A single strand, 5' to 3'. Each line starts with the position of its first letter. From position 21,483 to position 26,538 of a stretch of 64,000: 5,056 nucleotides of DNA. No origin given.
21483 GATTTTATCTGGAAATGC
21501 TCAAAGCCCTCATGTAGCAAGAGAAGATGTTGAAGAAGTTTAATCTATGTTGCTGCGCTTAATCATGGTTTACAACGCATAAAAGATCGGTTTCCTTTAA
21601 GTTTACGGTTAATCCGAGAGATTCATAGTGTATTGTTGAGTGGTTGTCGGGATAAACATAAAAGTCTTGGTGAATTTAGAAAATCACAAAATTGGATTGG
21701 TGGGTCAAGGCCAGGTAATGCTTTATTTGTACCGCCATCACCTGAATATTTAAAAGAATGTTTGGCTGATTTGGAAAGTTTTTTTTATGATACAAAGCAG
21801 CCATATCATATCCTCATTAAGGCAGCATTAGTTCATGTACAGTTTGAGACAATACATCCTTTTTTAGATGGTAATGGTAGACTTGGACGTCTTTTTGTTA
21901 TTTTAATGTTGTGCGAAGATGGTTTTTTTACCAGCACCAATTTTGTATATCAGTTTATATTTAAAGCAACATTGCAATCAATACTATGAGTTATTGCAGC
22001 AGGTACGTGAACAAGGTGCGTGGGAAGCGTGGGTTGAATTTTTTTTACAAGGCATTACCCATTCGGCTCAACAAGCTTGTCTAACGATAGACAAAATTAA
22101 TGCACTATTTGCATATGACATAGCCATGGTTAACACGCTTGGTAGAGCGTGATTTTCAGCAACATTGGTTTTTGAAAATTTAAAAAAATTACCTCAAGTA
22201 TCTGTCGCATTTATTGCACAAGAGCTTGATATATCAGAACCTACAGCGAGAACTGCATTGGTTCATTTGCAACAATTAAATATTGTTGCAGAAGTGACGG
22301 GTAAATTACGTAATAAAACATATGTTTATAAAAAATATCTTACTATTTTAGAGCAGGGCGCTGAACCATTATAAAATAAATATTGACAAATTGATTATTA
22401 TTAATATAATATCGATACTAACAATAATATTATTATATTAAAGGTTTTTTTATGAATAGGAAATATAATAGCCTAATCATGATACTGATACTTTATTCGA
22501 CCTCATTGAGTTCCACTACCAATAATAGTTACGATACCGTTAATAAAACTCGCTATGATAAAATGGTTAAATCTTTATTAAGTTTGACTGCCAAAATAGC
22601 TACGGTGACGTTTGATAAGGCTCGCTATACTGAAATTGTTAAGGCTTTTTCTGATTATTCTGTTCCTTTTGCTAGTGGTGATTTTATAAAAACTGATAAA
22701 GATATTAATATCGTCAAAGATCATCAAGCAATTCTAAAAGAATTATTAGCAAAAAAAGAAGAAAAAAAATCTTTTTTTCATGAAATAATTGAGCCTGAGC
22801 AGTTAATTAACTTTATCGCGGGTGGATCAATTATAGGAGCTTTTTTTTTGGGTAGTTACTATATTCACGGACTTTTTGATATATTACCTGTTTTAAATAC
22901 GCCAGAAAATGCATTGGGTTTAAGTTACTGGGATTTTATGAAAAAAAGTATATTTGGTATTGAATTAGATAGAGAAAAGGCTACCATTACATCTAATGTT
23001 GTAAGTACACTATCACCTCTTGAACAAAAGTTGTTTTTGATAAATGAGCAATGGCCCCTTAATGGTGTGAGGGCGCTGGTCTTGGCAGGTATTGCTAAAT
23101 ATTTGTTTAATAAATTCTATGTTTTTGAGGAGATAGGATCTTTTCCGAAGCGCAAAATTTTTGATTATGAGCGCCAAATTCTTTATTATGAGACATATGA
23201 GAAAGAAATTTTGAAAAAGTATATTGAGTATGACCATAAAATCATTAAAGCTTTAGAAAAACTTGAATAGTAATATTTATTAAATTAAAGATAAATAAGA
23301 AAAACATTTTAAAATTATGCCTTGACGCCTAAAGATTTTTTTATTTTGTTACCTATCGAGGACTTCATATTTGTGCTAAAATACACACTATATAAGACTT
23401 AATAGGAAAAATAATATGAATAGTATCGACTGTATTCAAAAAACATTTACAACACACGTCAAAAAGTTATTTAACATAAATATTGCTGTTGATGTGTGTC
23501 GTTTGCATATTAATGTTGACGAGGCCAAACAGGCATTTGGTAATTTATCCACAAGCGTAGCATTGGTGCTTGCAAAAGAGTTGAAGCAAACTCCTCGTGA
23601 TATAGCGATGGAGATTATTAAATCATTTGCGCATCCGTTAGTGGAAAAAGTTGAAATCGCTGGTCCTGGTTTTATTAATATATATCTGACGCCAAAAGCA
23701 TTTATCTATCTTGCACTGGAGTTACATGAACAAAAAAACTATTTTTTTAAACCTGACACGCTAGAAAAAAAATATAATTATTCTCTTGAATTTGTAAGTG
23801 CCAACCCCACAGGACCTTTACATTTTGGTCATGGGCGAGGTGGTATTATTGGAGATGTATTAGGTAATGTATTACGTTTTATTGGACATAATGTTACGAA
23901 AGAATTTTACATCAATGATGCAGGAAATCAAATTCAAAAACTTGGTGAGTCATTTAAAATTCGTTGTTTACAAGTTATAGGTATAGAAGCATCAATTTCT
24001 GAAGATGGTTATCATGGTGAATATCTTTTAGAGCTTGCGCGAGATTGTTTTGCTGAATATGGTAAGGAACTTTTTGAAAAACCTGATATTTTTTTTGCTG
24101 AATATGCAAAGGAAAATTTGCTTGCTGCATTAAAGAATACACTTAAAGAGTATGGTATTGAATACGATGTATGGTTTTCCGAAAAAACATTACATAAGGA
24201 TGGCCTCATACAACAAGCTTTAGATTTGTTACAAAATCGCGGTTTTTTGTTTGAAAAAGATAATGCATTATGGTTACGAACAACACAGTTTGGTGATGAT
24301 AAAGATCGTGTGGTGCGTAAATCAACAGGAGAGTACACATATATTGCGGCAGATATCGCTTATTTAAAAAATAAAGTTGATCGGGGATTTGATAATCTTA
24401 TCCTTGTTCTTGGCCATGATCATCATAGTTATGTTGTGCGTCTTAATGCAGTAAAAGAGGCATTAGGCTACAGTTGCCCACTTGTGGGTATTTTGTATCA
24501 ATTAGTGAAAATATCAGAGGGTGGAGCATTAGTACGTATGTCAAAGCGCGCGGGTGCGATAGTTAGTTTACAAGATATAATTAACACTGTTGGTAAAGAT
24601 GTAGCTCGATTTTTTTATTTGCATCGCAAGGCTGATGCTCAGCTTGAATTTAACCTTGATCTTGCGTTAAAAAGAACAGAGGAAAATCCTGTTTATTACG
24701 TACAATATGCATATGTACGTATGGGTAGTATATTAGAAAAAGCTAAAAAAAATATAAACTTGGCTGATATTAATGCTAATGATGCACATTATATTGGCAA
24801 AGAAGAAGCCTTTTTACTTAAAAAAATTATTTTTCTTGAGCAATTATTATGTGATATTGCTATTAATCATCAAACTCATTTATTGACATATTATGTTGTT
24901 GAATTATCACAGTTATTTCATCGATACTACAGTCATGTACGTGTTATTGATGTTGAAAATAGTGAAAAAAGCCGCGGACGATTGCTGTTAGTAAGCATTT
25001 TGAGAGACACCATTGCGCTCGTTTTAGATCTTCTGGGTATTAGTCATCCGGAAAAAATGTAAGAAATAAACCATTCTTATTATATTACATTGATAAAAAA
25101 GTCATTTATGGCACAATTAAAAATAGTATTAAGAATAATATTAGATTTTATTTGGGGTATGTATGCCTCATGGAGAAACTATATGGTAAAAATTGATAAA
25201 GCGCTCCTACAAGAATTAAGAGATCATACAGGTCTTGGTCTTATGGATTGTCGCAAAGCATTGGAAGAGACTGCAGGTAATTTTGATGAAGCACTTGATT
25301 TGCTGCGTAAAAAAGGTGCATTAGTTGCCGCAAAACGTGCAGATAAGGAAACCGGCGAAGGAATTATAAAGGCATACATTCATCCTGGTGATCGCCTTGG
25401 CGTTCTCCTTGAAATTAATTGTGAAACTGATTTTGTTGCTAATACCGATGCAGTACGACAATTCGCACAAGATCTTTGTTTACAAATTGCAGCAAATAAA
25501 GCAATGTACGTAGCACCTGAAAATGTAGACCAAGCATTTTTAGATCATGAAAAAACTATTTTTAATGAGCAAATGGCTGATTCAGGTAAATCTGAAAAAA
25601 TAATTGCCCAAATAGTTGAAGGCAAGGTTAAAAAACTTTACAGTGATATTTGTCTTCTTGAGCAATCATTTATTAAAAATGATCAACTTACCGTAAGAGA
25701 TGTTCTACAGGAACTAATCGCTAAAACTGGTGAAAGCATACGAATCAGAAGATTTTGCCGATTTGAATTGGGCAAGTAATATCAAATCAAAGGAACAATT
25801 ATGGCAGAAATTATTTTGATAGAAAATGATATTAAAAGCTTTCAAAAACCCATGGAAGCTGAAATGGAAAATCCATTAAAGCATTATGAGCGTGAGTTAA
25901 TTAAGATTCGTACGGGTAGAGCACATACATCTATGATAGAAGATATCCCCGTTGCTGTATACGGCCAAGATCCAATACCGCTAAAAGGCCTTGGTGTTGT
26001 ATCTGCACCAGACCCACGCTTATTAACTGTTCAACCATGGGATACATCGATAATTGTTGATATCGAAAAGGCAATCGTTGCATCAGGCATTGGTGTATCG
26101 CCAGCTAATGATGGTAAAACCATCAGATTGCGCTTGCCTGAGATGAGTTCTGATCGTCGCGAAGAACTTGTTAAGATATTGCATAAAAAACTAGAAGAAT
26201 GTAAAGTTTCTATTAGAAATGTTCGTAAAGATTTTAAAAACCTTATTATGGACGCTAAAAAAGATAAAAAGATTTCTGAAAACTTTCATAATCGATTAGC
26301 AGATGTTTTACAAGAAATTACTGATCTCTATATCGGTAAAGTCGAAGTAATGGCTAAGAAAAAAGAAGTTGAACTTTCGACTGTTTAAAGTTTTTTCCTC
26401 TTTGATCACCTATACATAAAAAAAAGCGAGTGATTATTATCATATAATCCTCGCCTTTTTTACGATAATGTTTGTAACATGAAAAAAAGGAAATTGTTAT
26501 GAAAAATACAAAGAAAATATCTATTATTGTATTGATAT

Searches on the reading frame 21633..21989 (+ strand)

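Call 57: search_protein_families(library=pfam, proteins=[window:21633-21989:+], max_evalue=0.00001)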
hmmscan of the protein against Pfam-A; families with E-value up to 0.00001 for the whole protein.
window:21633-21989:+ (118 aa): 1 family
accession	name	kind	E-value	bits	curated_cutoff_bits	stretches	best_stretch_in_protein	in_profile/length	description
PF02661.23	Fic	-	1.3e-17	64.8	24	1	10-93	19-93/93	Fic/DOC family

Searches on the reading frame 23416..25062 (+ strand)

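Call 57: search_protein_families(library=pfam, proteins=[window:23416-25062:+], max_evalue=0.00001)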
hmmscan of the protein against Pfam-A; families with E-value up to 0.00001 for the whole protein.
window:23416-25062:+ (548 aa): 5 families
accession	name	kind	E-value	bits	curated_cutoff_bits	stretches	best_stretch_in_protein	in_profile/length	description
PF05746.21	DALR_1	-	3.5e-25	88.8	22.3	1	429-548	1-117/117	DALR anticodon binding domain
PF00750.26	tRNA-synt_1d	-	1.1e-21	77.7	23.3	1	120-390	20-296/349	tRNA synthetases class I (R), catalytic domain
PF03485.21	Arg_tRNA_synt_N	-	1.3e-17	64.6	21.5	1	7-91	3-85/85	Arginyl tRNA synthetase N terminal domain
PF01921.24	tRNA-synt_1f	-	7.2e-09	35.5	27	1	332-422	240-330/360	tRNA synthetases class I (K)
PF00133.28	tRNA-synt_1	-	3.3e-06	26.6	22.7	0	322-404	324-405/414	tRNA synthetases class I (I, L, M and V)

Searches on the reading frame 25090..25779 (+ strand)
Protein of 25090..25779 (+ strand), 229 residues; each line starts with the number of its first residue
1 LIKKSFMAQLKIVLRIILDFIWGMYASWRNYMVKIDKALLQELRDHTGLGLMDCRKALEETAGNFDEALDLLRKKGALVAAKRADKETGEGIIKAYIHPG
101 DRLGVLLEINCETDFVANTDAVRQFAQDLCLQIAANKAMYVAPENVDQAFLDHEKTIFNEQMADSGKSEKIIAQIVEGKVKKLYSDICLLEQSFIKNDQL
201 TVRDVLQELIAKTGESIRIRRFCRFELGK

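Call 57: search_protein_families(library=pfam, proteins=[window:25090-25779:+], max_evalue=0.00001)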
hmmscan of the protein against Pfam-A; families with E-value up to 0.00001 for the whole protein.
window:25090-25779:+ (229 aa): 2 families
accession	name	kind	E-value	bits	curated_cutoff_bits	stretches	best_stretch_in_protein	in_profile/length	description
PF00889.24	EF_TS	-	4e-36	124.9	27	1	79-229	67-204/204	Elongation factor TS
PF25025.1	EF-Ts_N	-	5.8e-06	26.6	33.2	0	30-65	7-43/60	Elongation factor Ts, mitochondrial, N-terminal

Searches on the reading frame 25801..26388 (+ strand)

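Call 58: search_protein_families(library=pfam, proteins=[window:25801-26388:+], max_evalue=0.00001)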
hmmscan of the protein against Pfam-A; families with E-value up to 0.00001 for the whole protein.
window:25801-26388:+ (195 aa): 1 family
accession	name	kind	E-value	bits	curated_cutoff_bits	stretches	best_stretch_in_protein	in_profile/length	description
PF01765.24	RRF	-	8.8e-51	172.4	29.7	1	30-192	2-163/164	Ribosome recycling factor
